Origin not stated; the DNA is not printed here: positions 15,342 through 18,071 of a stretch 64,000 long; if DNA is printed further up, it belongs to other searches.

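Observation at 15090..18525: Stand-alone VirD4/TraG-like coupling ATPase fused in an operon with a GtrA-like protein, next to a GT-C glycosyltransferase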

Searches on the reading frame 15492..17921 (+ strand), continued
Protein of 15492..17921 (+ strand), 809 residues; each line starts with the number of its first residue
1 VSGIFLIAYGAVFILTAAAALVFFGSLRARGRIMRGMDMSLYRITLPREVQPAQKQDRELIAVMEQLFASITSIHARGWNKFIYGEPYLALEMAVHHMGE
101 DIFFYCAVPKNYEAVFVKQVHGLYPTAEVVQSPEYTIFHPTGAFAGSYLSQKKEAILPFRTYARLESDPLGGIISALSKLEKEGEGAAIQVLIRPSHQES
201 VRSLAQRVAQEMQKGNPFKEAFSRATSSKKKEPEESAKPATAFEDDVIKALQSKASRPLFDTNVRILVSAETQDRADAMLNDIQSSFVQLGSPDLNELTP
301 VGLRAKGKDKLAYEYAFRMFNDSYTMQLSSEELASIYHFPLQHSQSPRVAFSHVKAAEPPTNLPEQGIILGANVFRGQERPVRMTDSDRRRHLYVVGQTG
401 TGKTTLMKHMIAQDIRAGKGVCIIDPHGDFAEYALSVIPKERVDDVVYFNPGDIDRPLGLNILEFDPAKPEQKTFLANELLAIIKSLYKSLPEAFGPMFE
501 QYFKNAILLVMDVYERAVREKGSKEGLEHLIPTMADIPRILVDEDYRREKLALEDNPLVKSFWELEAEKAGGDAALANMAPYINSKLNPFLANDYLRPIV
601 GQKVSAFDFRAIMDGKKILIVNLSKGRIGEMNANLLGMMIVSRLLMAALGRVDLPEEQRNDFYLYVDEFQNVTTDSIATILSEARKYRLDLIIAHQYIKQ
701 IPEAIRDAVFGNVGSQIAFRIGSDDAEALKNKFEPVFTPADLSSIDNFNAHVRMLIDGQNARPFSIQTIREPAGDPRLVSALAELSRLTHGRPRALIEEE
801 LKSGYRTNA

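Call 7: find_homologous_proteins(query=window:15492-17921:+, max_evalue=0.00001)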
Query window:15492-17921:+ (809 aa): 5820 proteins with E <= 0.00001 among 8000 candidates; the best 120 are listed.
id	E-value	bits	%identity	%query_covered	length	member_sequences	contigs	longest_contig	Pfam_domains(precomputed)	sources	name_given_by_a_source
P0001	0.0e+0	1714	94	100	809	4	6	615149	PF26449.1,PF10412.16,PF01935.24,PF13401.13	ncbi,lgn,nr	ncbi:MAG: DUF87 domain-containing protein [Candidatus Paceibacterota bacterium]|nr:MAG: DUF87 domain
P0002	0.0e+0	1187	62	100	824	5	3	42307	PF26449.1,PF10412.16,PF01935.24,PF13401.13,PF02534.21,PF12696.14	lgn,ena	-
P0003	0.0e+0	1175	65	97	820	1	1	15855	PF26449.1,PF10412.16,PF01935.24,PF13401.13,PF02534.21,PF12696.14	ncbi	-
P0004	0.0e+0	1170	63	100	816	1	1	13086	PF26449.1,PF10412.16,PF01935.24,PF02534.21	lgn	-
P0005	0.0e+0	1165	62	100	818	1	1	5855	PF26449.1,PF10412.16,PF01935.24,PF02534.21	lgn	-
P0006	0.0e+0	1160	63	99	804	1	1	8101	PF26449.1,PF10412.16,PF01935.24,PF13401.13,PF02534.21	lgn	-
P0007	0.0e+0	1155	63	97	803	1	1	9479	PF26449.1,PF10412.16,PF01935.24,PF12696.14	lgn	-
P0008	0.0e+0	1145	62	98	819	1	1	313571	PF26449.1,PF10412.16,PF01935.24,PF02534.21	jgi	jgi:type IV secretory pathway TraG/TraD family ATPase VirD4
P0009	0.0e+0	1136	61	100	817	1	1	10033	PF26449.1,PF10412.16,PF01935.24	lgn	-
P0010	0.0e+0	1134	61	100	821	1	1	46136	PF26449.1,PF10412.16,PF01935.24,PF02534.21,PF12696.14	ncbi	-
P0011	0.0e+0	1132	61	100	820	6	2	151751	PF26449.1,PF10412.16,PF01935.24,PF02534.21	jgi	-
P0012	0.0e+0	1130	61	100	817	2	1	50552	PF26449.1,PF10412.16,PF01935.24,PF02534.21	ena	-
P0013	0.0e+0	1129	61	100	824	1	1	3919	PF26449.1,PF10412.16,PF01935.24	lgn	-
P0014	0.0e+0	1107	60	100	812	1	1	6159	PF26449.1,PF10412.16,PF01935.24,PF02534.21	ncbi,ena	-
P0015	0.0e+0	1107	60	100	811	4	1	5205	PF26449.1,PF10412.16,PF01935.24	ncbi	-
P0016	0.0e+0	1100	60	100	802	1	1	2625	PF26449.1,PF10412.16,PF01935.24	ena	-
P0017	0.0e+0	1099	61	99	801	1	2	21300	PF26449.1,PF10412.16,PF01935.24,PF02534.21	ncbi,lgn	-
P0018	0.0e+0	1096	60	100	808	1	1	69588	PF26449.1,PF10412.16,PF01935.24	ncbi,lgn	-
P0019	0.0e+0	1092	60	98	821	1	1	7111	PF26449.1,PF10412.16,PF01935.24,PF13401.13,PF02534.21,PF12696.14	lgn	-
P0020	0.0e+0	1075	60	98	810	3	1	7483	PF26449.1,PF10412.16,PF01935.24,PF02534.21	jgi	-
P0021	0.0e+0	1074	59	99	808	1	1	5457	PF26449.1,PF10412.16,PF01935.24,PF02534.21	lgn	-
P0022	0.0e+0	1068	58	98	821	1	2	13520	PF26449.1,PF10412.16,PF01935.24,PF02534.21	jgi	jgi:hypothetical protein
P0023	0.0e+0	1064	58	100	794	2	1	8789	PF26449.1,PF10412.16,PF01935.24,PF02534.21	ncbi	ncbi:MAG: type IV secretion system DNA-binding domain-containing protein [Candidatus Paceibacterota 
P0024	0.0e+0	1054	61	95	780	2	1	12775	PF26449.1,PF10412.16,PF01935.24,PF02534.21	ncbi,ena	-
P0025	0.0e+0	1053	58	97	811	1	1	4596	PF26449.1,PF10412.16,PF01935.24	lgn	-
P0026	0.0e+0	1052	58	97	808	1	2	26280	PF26449.1,PF10412.16,PF01935.24,PF02534.21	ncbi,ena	ncbi:MAG: DUF87 domain-containing protein [Patescibacteria group bacterium]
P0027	0.0e+0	1051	58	98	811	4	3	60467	PF26449.1,PF10412.16,PF01935.24,PF12696.14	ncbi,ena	ncbi:MAG: DUF87 domain-containing protein [Patescibacteria group bacterium]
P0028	0.0e+0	1050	58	100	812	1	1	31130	PF26449.1,PF10412.16,PF01935.24,PF13401.13,PF02534.21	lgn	-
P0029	0.0e+0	1049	57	100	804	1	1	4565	PF26449.1,PF10412.16,PF01935.24,PF13401.13,PF02534.21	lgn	-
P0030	0.0e+0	1048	57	100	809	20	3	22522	PF26449.1,PF10412.16,PF01935.24,PF02534.21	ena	-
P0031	0.0e+0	1047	58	99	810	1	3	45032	PF26449.1,PF10412.16,PF01935.24,PF13401.13,PF02534.21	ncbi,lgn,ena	-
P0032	0.0e+0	1046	57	100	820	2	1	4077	PF26449.1,PF10412.16,PF01935.24,PF13401.13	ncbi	-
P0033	0.0e+0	1045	57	99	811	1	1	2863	PF26449.1,PF10412.16,PF01935.24,PF13604.13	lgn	-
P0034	0.0e+0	1043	57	99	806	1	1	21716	PF26449.1,PF10412.16,PF01935.24,PF13401.13,PF02534.21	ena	-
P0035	0.0e+0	1043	58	97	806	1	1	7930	PF26449.1,PF10412.16,PF01935.24,PF02534.21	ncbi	-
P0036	0.0e+0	1039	58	98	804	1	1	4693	PF26449.1,PF10412.16,PF01935.24,PF02534.21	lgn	-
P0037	0.0e+0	1038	56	100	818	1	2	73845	PF26449.1,PF10412.16,PF01935.24,PF13401.13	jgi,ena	jgi:hypothetical protein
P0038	0.0e+0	1036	57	97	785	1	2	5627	PF26449.1,PF10412.16,PF01935.24,PF13401.13,PF02534.21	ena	-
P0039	0.0e+0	1035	57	100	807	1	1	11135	PF26449.1,PF10412.16,PF01935.24,PF13401.13,PF02534.21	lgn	-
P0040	0.0e+0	1034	57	98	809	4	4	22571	PF26449.1,PF10412.16,PF01935.24,PF13401.13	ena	-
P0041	0.0e+0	1033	57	97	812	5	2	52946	PF26449.1,PF10412.16,PF01935.24,PF13604.13,PF13401.13,PF02534.21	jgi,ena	-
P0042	0.0e+0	1032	57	100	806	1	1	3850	PF26449.1,PF10412.16,PF01935.24,PF13401.13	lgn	-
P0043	0.0e+0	1032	57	100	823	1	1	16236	PF26449.1,PF10412.16,PF01935.24,PF13401.13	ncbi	-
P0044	0.0e+0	1031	57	98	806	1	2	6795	PF26449.1,PF10412.16,PF01935.24,PF02534.21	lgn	-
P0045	0.0e+0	1031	57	97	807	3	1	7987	PF26449.1,PF10412.16,PF01935.24,PF13401.13,PF02534.21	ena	-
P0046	0.0e+0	1030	57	99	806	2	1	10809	PF26449.1,PF10412.16,PF01935.24,PF13401.13,PF02534.21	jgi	-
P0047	0.0e+0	1030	57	100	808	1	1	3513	PF26449.1,PF10412.16,PF01935.24,PF02534.21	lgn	-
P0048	0.0e+0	1030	56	99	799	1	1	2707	PF26449.1,PF10412.16,PF01935.24,PF02534.21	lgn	-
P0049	0.0e+0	1029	56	99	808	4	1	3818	PF26449.1,PF10412.16,PF01935.24,PF02534.21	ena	-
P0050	0.0e+0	1028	57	100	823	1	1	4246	PF26449.1,PF10412.16,PF01935.24,PF13401.13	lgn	-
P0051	0.0e+0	1028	56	100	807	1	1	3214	PF26449.1,PF10412.16,PF01935.24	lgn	-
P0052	0.0e+0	1028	56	100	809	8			PF26449.1,PF10412.16,PF01935.24,PF13401.13,PF02534.21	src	-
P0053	0.0e+0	1026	56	97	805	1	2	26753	PF26449.1,PF10412.16,PF01935.24,PF02534.21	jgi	jgi:hypothetical protein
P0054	0.0e+0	1025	57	99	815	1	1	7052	PF26449.1,PF10412.16,PF01935.24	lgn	-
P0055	0.0e+0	1024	56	99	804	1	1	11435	PF26449.1,PF10412.16,PF01935.24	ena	-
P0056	0.0e+0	1024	55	99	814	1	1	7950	PF26449.1,PF10412.16,PF01935.24,PF13401.13,PF02534.21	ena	-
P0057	0.0e+0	1023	57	98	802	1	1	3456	PF26449.1,PF10412.16,PF01935.24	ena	-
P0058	0.0e+0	1022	57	99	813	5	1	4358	PF26449.1,PF10412.16,PF01935.24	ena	-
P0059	0.0e+0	1021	56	100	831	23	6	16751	PF26449.1,PF10412.16,PF01935.24,PF13401.13,PF02534.21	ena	-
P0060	0.0e+0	1021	56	99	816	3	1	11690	PF26449.1,PF10412.16,PF01935.24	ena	-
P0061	0.0e+0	1021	56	100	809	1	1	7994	PF26449.1,PF10412.16,PF01935.24,PF13604.13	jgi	-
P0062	0.0e+0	1021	56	99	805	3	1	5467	PF26449.1,PF10412.16,PF01935.24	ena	-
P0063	0.0e+0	1021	56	100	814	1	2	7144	PF26449.1,PF10412.16,PF01935.24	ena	-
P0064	0.0e+0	1020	57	99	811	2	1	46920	PF26449.1,PF10412.16,PF01935.24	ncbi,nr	ncbi:MAG: DUF87 domain-containing protein [bacterium]|nr:DUF87 domain-containing protein [bacterium]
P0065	0.0e+0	1020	56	97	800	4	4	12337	PF26449.1,PF10412.16,PF01935.24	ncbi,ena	-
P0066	0.0e+0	1019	56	98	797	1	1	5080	PF26449.1,PF10412.16,PF01935.24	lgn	-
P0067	0.0e+0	1018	58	95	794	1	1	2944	PF26449.1,PF10412.16,PF01935.24,PF13401.13,PF02534.21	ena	-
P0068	0.0e+0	1017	56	99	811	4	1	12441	PF26449.1,PF10412.16,PF01935.24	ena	-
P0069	0.0e+0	1017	55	99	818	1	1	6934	PF26449.1,PF10412.16,PF01935.24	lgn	-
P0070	0.0e+0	1016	56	100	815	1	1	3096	PF26449.1,PF10412.16,PF01935.24,PF02534.21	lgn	-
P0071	0.0e+0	1015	57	99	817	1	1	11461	PF26449.1,PF10412.16,PF01935.24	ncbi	-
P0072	0.0e+0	1015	56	98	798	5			PF26449.1,PF10412.16,PF01935.24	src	-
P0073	0.0e+0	1013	56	98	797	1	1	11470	PF26449.1,PF10412.16,PF01935.24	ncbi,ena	-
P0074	0.0e+0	1013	57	97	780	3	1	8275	PF26449.1,PF10412.16,PF01935.24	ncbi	-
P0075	0.0e+0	1013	57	99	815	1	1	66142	PF26449.1,PF10412.16,PF01935.24,PF02534.21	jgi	jgi:hypothetical protein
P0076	0.0e+0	1013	56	99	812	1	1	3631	PF26449.1,PF10412.16,PF01935.24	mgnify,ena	mgnify:CR=1 FL=1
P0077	0.0e+0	1012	57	98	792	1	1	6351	PF26449.1,PF10412.16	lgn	-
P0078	0.0e+0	1012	56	99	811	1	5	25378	PF26449.1,PF10412.16,PF01935.24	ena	-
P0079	0.0e+0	1011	56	99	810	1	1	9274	PF26449.1,PF10412.16,PF01935.24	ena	-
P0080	0.0e+0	1011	58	95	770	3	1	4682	PF26449.1,PF10412.16,PF01935.24,PF02534.21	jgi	jgi:hypothetical protein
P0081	1.3e-298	1011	56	97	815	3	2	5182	PF26449.1,PF10412.16,PF01935.24,PF02534.21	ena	-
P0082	1.5e-298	1011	56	97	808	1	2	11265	PF26449.1,PF10412.16,PF01935.24,PF02534.21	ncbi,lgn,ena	-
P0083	2.1e-298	1010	56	98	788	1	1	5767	PF26449.1,PF10412.16,PF01935.24,PF02534.21,PF25199.2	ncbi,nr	ncbi:MAG: type IV secretion system DNA-binding domain-containing protein [Candidatus Colwellbacteria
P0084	2.7e-298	1010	55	99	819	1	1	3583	PF26449.1,PF10412.16,PF01935.24,PF13401.13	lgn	-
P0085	5.8e-298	1009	55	99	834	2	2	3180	PF26449.1,PF10412.16,PF01935.24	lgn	-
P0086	6.4e-298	1009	55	100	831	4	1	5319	PF26449.1,PF10412.16,PF01935.24,PF13401.13,PF02534.21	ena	-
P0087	7.2e-298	1008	56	97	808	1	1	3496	PF26449.1,PF10412.16,PF01935.24,PF02534.21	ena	-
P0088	1.0e-297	1008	55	99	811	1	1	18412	PF26449.1,PF10412.16,PF01935.24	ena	-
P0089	1.3e-297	1008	56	100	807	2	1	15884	PF26449.1,PF10412.16,PF01935.24,PF13401.13,PF02534.21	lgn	-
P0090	1.5e-297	1007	56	97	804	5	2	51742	PF26449.1,PF10412.16,PF01935.24,PF13401.13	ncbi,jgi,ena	-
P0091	1.5e-297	1007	56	96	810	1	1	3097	PF26449.1,PF10412.16,PF01935.24,PF02534.21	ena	-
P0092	2.6e-297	1007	58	95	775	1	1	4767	PF26449.1,PF10412.16,PF01935.24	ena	-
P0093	3.0e-297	1006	56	99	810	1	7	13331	PF26449.1,PF10412.16,PF01935.24,PF02534.21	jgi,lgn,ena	-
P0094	3.2e-297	1006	56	98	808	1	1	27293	PF26449.1,PF10412.16,PF01935.24,PF13401.13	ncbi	-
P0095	3.9e-297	1006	56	100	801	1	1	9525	PF26449.1,PF10412.16,PF01935.24,PF02534.21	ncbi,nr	ncbi:MAG TPA: DUF87 domain-containing protein [Candidatus Paceibacterota bacterium]|nr:DUF87 domain-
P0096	4.3e-297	1006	57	98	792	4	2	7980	PF26449.1,PF10412.16,PF13401.13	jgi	-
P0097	5.9e-297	1005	56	99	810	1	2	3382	PF26449.1,PF10412.16,PF01935.24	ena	-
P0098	5.9e-297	1005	58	97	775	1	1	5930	PF26449.1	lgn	-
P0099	7.2e-297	1005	57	99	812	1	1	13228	PF26449.1,PF10412.16,PF01935.24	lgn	-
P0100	7.2e-297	1005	57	98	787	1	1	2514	PF26449.1,PF10412.16,PF01935.24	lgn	-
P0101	1.1e-296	1005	56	99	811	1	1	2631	PF26449.1,PF10412.16,PF01935.24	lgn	-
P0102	1.5e-296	1004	56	99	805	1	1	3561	PF26449.1,PF10412.16,PF01935.24,PF13401.13,PF02534.21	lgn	-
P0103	1.7e-296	1004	56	97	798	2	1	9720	PF26449.1,PF10412.16,PF01935.24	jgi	-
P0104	2.1e-296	1004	57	99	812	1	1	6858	PF26449.1,PF10412.16,PF01935.24,PF13401.13,PF02534.21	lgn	-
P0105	2.6e-296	1003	55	99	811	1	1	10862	PF26449.1,PF10412.16,PF01935.24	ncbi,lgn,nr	ncbi:MAG: type IV secretion system DNA-binding domain-containing protein [bacterium]|nr:type IV secr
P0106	3.3e-296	1003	55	100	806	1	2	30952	PF26449.1,PF10412.16,PF01935.24,PF02534.21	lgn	-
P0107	4.1e-296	1003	57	94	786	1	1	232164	PF26449.1,PF10412.16,PF01935.24,PF13401.13,PF02534.21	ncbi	-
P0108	5.1e-296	1002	55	99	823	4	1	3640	PF26449.1,PF10412.16,PF01935.24,PF02534.21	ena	-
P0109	6.7e-296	1002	55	97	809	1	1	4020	PF26449.1,PF10412.16,PF01935.24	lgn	-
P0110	6.8e-296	1002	58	95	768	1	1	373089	PF26449.1,PF10412.16,PF01935.24,PF13401.13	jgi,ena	-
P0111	9.1e-296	1001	58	95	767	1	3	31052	PF26449.1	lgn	-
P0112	9.2e-296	1001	60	92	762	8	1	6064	PF26449.1,PF10412.16,PF01935.24,PF05872.19,PF13401.13,PF02534.21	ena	-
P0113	1.1e-295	1001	57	94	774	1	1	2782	PF26449.1,PF10412.16,PF01935.24,PF02534.21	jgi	-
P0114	1.2e-295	1001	55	100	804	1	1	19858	PF26449.1,PF10412.16,PF01935.24,PF02534.21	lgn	-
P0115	2.5e-295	1000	55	100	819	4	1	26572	PF26449.1,PF10412.16,PF01935.24,PF13401.13,PF02534.21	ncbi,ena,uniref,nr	ncbi:MAG: hypothetical protein COV30_02490 [Candidatus Yanofskybacteria bacterium CG10_big_fil_rev_8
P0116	2.9e-295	1000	56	98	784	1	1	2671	PF26449.1,PF10412.16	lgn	-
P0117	4.0e-295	999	55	100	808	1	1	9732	PF26449.1,PF10412.16,PF01935.24,PF13401.13,PF02534.21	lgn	-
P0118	4.8e-295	999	55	97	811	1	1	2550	PF26449.1,PF10412.16,PF01935.24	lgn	-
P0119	5.0e-295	999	56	99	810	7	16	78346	PF26449.1,PF10412.16,PF01935.24,PF02534.21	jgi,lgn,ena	-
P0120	6.1e-295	999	56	99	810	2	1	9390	PF26449.1,PF10412.16,PF01935.24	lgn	-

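Call 8: find_encoding_contigs(protein=window:15492-17921:+, flank=10000, max_places=3)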
Protein window:15492-17921:+ (809 aa): 6 contigs read that carry it; 2 places shown.
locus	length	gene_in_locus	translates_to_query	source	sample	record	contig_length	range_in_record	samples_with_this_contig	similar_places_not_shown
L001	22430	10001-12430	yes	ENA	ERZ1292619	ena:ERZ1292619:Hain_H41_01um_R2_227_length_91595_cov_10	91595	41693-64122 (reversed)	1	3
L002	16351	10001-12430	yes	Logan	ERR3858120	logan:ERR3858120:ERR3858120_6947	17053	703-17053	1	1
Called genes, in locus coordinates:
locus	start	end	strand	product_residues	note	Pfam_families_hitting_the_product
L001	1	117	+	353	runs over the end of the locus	PF06723:MreB_Mbl, PF00022:Actin (weak), PF00012:HSP70, PF11104:PilM_2 (faint), PF14450:FtsA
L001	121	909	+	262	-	PF04085:MreC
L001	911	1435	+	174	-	-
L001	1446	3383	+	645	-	PF03717:PBP_dimer, PF00905:Transpeptidase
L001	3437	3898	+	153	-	PF03449:GreA_GreB_N, PF01272:GreA_GreB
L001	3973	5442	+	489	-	PF01336:tRNA_anti-codon, PF00152:tRNA-synt_2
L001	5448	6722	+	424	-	PF02403:Seryl_tRNA_N, PF00587:tRNA-synt_2b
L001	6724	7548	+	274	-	-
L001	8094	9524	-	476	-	PF02366:PMT (weak), PF13231:PMT_2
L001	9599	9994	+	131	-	-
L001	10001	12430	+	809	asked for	PF26449:DUF8128, PF13401:AAA_22 (faint), PF01935:DUF87, PF10412:TrwB_AAD_bind (weak)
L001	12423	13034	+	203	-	PF04138:GtrA_DPMS_TM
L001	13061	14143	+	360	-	PF05496:RuvB_N (weak), PF13177:DNA_pol3_delta2, PF13604:AAA_30 (faint), PF13401:AAA_22 (faint), PF00004:AAA, PF07728:AAA_5 (faint), PF22608:DNAX_ATPase_lid (weak), PF12169:DNA_pol3_gamma3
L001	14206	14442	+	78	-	-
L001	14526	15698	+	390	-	PF07690:MFS_1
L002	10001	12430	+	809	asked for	PF26449:DUF8128, PF13401:AAA_22 (faint), PF01935:DUF87, PF10412:TrwB_AAD_bind (weak)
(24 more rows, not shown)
